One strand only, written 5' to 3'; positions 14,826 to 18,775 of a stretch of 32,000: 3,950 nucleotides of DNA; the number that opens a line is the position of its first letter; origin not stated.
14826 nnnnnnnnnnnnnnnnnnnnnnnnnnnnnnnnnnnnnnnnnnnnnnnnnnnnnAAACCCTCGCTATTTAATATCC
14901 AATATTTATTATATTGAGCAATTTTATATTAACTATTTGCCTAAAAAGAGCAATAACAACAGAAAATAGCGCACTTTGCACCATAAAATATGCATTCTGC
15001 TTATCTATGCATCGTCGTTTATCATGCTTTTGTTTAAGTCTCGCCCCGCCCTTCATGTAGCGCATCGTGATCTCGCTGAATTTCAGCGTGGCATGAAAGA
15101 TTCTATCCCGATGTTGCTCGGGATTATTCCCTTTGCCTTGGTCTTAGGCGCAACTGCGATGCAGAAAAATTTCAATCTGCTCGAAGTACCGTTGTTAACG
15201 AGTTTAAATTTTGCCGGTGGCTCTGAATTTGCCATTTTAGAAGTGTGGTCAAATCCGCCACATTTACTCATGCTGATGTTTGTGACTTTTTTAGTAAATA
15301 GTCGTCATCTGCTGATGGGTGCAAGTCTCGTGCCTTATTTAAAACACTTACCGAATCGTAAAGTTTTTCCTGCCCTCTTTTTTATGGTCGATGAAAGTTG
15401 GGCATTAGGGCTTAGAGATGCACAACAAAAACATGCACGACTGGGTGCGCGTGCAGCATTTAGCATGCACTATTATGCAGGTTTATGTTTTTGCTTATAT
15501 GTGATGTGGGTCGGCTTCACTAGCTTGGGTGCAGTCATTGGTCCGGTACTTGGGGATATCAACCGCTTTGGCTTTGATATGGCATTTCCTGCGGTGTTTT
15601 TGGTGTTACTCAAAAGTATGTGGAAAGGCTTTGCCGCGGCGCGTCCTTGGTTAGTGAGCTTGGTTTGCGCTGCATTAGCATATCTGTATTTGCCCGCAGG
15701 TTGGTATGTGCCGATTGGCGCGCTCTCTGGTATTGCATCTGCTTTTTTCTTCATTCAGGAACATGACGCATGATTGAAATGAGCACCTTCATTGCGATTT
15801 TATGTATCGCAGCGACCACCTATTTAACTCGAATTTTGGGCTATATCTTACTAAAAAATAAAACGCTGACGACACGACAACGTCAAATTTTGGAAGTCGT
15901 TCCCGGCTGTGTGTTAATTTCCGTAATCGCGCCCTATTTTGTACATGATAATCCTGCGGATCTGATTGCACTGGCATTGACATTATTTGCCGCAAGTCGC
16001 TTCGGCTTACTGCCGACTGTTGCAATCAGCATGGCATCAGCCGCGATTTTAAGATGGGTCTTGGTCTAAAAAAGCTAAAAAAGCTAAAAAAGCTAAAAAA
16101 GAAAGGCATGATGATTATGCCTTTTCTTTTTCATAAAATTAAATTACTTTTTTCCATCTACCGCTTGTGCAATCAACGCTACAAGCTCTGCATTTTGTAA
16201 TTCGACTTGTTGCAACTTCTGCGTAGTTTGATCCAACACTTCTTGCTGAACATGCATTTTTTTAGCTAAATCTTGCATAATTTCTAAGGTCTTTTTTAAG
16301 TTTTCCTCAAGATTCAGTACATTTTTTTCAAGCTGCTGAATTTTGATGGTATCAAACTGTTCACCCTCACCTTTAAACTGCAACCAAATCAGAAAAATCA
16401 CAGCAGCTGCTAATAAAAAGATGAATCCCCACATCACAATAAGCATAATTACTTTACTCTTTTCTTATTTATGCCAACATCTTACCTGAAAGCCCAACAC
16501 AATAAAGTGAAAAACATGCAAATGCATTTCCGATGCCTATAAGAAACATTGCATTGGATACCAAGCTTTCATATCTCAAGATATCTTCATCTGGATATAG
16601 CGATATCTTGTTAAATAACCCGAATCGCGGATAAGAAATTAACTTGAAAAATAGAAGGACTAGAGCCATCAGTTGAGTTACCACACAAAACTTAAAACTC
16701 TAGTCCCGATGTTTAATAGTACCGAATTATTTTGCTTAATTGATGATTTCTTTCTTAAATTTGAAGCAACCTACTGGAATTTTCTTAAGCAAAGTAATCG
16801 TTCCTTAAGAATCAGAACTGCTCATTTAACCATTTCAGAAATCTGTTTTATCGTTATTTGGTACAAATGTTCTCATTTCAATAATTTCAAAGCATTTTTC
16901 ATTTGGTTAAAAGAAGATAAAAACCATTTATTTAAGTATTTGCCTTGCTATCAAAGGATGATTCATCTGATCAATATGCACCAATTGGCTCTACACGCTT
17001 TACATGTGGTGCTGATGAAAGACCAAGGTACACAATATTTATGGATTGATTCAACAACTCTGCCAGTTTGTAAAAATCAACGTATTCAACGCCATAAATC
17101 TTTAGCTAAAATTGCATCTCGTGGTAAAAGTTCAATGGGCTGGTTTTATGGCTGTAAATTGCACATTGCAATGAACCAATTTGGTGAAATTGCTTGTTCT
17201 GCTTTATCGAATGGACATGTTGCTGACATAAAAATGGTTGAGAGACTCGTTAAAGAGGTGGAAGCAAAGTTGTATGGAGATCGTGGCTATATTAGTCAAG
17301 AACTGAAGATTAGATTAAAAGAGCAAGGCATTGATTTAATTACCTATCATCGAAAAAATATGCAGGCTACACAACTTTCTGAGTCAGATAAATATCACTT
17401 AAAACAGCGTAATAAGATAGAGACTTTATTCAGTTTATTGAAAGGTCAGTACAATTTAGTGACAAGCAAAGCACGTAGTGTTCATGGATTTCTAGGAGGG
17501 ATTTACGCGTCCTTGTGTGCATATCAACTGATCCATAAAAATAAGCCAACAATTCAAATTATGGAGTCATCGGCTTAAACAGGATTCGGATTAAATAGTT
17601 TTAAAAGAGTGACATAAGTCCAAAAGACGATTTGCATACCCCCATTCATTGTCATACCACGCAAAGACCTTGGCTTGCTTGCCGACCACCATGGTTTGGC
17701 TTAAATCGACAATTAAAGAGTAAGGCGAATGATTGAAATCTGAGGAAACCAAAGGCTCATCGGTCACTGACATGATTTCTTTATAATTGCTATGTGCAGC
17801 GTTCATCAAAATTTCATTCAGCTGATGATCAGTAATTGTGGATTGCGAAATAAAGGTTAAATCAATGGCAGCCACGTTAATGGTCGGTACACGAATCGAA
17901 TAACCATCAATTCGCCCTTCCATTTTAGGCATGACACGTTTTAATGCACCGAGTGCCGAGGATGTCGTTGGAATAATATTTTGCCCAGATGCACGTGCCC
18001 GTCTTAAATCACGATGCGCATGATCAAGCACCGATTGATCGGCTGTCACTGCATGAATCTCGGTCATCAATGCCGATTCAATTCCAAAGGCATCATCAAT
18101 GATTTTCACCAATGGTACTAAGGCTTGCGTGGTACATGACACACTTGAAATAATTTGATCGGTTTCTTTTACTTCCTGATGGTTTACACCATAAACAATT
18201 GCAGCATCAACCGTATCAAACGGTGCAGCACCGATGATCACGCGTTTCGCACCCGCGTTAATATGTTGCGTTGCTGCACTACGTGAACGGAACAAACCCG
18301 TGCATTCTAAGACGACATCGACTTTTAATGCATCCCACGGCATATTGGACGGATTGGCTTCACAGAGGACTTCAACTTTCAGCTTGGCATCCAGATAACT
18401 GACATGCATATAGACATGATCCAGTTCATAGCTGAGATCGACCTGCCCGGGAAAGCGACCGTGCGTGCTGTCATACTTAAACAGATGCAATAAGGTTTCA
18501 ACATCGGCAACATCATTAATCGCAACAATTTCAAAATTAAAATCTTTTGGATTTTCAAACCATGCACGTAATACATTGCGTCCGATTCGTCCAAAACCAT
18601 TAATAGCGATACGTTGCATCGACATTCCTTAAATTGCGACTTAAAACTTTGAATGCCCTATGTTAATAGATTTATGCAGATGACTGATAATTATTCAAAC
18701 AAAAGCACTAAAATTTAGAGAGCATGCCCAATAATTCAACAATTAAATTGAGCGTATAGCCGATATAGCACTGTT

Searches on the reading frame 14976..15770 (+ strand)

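Call 69: search_protein_families(library=pfam, proteins=[window:14976-15770:+], max_evalue=0.00001)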
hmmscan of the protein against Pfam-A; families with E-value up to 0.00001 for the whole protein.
window:14976-15770:+ (265 aa): 1 family
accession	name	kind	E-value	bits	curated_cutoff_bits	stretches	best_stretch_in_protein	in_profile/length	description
PF03591.19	AzlC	-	1.7e-33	116.4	32.1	1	45-191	1-136/137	AzlC protein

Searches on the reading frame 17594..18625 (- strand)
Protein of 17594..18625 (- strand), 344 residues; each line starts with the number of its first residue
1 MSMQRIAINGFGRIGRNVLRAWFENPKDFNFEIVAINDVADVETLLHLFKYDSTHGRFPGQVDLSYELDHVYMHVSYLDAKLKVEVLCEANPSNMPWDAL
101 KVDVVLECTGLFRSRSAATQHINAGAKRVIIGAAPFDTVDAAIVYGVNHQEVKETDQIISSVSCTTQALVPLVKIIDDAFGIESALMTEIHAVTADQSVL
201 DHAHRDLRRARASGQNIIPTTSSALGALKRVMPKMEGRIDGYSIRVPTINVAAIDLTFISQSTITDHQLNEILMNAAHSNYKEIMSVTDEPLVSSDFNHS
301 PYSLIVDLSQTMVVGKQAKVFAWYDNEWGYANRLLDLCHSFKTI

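Call 69: search_protein_families(library=pfam, proteins=[window:17594-18625:-], max_evalue=0.00001)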
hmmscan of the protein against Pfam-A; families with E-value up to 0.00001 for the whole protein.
window:17594-18625:- (344 aa): 2 families
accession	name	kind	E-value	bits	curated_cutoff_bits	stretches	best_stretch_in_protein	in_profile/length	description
PF02800.25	Gp_dh_C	-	1.7e-51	174.4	24.4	1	169-324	1-158/158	Glyceraldehyde 3-phosphate dehydrogenase, C-terminal domain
PF00044.30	Gp_dh_N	-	1e-32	112.9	31.7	1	5-114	2-100/101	Glyceraldehyde 3-phosphate dehydrogenase, NAD binding domain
